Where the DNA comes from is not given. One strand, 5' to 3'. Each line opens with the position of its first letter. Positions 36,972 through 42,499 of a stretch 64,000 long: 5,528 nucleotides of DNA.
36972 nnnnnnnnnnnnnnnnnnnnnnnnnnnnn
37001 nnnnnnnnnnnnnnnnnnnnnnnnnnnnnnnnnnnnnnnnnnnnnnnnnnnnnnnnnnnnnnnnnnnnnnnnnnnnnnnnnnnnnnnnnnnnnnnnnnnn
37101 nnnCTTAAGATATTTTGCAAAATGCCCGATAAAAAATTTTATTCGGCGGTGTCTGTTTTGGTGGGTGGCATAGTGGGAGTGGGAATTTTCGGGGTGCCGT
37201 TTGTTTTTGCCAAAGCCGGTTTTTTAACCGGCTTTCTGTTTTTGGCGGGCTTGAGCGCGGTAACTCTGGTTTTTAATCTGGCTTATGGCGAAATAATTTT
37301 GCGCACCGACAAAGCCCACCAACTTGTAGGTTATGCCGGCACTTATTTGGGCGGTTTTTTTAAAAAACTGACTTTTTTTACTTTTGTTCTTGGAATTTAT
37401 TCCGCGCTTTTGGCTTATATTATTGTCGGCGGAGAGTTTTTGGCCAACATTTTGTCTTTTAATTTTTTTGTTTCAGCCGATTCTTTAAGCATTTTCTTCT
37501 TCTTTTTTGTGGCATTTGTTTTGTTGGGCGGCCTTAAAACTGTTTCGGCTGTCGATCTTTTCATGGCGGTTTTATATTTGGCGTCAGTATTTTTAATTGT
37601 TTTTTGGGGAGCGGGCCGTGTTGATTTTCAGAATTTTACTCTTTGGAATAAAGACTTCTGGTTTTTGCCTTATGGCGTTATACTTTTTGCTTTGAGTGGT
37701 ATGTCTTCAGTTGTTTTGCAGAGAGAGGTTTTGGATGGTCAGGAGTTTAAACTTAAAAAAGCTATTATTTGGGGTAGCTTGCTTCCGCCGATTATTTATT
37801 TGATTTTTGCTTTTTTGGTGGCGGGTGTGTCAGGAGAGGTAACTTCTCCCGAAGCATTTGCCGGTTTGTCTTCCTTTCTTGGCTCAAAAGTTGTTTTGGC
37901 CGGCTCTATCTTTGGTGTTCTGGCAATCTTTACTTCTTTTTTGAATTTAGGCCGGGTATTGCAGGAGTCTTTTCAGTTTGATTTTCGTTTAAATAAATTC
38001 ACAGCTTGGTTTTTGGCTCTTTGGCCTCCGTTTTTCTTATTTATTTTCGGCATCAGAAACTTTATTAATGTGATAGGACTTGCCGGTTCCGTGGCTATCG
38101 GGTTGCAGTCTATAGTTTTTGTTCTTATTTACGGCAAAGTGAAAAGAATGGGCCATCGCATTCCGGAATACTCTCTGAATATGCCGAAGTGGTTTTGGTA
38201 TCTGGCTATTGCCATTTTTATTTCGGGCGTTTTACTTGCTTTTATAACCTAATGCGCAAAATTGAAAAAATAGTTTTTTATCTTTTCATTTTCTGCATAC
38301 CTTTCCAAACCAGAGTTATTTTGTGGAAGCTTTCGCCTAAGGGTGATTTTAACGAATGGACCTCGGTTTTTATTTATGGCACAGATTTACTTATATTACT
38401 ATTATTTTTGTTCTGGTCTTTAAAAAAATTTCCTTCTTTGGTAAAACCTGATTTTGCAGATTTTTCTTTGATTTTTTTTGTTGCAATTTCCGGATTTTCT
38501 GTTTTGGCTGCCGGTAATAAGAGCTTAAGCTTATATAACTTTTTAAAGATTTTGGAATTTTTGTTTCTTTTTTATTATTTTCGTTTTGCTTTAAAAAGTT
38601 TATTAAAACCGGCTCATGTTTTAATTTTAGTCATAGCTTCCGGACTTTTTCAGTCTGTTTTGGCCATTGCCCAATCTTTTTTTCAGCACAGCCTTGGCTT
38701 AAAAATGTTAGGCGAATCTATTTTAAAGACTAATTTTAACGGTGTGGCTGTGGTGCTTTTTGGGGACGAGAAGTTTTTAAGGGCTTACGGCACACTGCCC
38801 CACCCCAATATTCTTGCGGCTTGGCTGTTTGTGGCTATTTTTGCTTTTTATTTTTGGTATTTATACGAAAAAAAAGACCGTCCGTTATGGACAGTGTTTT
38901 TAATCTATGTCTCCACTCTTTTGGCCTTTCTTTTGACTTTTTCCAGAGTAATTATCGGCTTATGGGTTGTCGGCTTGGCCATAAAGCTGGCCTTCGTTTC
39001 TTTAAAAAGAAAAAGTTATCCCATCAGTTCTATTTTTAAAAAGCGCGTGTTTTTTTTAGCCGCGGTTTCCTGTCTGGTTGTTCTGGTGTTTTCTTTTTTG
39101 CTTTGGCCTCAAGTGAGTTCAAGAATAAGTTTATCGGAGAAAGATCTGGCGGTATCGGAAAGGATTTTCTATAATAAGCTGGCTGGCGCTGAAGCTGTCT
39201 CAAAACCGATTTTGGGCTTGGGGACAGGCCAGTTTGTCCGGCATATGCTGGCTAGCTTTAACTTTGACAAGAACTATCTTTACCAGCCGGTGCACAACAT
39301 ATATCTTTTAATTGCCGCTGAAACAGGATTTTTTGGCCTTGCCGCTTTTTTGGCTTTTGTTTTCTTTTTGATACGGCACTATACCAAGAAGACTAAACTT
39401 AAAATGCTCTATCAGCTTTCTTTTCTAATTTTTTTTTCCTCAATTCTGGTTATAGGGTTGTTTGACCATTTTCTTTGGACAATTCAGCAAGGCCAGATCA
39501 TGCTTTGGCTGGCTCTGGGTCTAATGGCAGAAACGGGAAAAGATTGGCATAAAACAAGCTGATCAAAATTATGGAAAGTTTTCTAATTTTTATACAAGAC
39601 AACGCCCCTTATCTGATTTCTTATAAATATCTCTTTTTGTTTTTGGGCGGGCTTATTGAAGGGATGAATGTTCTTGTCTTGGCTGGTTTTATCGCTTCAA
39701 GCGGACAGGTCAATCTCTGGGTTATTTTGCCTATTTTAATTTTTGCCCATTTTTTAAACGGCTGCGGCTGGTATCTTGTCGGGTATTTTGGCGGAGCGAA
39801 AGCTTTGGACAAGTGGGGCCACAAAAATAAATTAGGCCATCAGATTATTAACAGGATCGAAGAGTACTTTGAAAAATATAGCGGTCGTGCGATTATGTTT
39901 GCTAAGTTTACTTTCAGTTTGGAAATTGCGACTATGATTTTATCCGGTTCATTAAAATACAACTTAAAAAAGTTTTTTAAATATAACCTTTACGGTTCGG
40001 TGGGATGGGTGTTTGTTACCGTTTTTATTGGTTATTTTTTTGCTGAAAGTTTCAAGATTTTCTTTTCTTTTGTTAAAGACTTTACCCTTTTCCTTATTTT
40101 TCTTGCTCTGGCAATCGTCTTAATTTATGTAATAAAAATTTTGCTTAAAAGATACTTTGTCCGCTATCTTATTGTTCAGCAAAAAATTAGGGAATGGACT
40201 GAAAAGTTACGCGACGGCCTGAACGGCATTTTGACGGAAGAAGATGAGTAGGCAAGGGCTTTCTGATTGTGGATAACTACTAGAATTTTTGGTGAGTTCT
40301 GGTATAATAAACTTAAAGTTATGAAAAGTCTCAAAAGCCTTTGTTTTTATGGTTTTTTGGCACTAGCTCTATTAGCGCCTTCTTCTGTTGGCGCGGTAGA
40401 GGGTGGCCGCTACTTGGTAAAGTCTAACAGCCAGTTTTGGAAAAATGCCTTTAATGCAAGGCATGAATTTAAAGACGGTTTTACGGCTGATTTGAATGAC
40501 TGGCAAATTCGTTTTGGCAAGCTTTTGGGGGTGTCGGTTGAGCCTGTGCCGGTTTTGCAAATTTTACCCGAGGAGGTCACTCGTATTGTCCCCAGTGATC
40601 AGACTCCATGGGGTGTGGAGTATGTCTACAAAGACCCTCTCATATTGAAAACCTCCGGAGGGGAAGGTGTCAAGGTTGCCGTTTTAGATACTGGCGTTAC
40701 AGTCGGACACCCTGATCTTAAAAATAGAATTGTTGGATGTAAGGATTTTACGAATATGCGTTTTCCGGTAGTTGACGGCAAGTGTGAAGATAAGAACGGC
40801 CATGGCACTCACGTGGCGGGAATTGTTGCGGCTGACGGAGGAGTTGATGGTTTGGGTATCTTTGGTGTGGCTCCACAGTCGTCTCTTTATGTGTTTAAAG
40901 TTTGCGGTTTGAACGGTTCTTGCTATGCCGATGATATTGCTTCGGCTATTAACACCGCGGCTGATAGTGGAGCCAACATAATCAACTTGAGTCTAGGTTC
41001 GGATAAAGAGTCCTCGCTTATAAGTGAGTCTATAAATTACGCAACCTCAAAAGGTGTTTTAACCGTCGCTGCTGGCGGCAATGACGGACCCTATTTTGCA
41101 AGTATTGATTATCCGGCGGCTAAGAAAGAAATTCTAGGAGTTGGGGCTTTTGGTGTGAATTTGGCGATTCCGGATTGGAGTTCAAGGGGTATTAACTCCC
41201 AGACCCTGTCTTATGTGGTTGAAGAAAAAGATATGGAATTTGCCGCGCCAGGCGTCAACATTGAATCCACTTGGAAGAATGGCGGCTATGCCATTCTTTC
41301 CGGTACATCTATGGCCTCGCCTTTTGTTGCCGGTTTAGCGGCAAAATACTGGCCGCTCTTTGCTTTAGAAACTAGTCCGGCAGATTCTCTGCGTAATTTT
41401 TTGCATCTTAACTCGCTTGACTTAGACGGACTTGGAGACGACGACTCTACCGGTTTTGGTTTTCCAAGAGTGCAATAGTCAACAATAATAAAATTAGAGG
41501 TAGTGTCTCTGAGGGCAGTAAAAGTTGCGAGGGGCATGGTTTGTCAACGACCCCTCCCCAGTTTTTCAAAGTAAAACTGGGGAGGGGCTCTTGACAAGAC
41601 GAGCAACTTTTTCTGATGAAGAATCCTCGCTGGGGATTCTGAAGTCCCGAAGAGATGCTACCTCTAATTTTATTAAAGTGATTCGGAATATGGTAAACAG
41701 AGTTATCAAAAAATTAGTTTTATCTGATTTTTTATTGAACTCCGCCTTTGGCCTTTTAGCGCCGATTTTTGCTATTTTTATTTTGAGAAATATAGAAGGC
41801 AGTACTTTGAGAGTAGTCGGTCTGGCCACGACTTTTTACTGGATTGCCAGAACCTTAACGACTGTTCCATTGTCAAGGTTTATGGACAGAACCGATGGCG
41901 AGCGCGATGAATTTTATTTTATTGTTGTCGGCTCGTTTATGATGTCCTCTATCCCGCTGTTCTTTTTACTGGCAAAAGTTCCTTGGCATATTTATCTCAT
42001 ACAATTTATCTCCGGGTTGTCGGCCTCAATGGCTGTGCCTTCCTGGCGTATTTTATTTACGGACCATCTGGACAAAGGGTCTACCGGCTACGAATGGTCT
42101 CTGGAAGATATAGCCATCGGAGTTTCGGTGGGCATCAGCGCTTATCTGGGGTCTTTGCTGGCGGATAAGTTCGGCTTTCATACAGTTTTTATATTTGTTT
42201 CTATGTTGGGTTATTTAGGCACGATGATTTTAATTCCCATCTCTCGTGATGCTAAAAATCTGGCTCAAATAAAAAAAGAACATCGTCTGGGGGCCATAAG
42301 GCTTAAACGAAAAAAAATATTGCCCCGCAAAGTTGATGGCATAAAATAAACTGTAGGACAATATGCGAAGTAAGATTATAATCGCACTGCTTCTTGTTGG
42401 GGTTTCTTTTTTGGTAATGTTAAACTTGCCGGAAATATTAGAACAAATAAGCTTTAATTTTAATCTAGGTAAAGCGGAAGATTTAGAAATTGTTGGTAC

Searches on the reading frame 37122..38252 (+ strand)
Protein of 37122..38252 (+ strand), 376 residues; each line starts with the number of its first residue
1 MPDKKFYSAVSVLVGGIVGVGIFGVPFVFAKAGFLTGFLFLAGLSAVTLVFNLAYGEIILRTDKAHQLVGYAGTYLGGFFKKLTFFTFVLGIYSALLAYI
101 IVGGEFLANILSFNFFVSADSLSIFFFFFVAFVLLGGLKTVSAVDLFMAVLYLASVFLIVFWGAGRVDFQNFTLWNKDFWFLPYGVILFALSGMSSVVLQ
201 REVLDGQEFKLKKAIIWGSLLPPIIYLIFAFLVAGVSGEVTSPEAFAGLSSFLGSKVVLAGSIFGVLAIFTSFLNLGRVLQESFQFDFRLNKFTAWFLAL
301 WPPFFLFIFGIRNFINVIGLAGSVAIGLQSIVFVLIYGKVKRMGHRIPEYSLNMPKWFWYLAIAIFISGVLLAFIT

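Call 32: search_protein_families(library=pfam, proteins=[window:37122-38252:+], max_evalue=0.0001)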
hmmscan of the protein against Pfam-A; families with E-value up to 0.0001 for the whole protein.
window:37122-38252:+ (376 aa): 1 family
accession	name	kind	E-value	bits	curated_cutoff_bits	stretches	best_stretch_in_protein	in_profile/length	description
PF03222.19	Trp_Tyr_perm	-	8.6e-22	78.2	22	1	4-367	3-387/393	Tryptophan/tyrosine permease family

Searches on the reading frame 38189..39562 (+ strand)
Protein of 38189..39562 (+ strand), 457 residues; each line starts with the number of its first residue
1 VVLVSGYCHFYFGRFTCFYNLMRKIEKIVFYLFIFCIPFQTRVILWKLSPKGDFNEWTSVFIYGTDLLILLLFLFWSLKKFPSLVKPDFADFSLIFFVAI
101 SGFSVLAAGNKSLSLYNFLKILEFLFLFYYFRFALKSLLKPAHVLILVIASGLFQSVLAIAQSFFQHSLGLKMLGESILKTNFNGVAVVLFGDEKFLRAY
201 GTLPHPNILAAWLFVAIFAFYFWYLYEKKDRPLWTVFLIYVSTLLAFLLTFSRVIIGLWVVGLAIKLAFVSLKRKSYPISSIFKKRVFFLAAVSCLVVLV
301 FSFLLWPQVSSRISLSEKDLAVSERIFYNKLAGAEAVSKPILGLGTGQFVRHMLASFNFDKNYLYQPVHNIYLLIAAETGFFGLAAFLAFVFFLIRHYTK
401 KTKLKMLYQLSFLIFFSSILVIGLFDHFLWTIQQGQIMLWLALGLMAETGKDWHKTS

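Call 32: search_protein_families(library=pfam, proteins=[window:38189-39562:+], max_evalue=0.0001)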
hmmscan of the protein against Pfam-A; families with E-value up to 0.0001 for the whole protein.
window:38189-39562:+ (457 aa): 1 family
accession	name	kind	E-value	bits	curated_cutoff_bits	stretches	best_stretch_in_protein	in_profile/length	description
PF04932.20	Wzy_C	-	1.7e-13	51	31.7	1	240-388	3-149/149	O-Antigen ligase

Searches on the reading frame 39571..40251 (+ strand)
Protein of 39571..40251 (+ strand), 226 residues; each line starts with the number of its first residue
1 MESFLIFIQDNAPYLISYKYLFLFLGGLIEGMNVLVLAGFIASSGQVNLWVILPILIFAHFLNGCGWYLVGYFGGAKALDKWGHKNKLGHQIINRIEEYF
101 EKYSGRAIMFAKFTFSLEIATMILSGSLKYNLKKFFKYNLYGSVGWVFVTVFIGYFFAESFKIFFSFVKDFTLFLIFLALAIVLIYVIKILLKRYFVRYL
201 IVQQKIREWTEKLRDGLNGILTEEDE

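Call 32: search_protein_families(library=pfam, proteins=[window:39571-40251:+], max_evalue=0.0001)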
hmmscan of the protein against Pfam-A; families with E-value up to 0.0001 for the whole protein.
window:39571-40251:+ (226 aa): 1 family
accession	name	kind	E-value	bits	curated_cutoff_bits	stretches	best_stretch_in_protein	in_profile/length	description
PF09335.16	VTT_dom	-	1.8e-12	48.2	33.9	1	34-155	6-122/123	VTT domain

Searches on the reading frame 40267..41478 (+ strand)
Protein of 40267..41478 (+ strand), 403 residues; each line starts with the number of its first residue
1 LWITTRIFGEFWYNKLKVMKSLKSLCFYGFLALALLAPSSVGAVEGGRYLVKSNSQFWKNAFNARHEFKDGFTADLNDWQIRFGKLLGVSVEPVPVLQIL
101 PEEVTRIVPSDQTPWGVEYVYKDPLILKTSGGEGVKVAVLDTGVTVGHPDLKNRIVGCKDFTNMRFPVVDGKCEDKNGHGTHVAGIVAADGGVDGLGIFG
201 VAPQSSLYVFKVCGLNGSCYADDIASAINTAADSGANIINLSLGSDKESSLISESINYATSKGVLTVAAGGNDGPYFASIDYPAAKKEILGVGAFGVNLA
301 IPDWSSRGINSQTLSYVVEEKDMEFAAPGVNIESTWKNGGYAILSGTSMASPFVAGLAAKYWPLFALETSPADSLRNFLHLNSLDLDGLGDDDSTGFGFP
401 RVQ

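Call 32: search_protein_families(library=pfam, proteins=[window:40267-41478:+], max_evalue=0.0001)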
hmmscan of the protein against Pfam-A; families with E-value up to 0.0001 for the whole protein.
window:40267-41478:+ (403 aa): 1 family
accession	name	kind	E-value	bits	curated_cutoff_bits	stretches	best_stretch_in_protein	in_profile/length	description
PF00082.27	Peptidase_S8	-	9.7e-52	176.5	21.8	1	132-398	1-288/288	Subtilase family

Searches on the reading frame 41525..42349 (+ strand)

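Call 32: search_protein_families(library=pfam, proteins=[window:41525-42349:+], max_evalue=0.0001)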
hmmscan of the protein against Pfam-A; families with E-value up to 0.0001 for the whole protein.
window:41525-42349:+ (274 aa): 1 family
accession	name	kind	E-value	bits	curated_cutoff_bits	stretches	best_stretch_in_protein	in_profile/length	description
PF07690.21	MFS_1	-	2.3e-16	60.1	33.4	1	68-245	5-180/347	Major Facilitator Superfamily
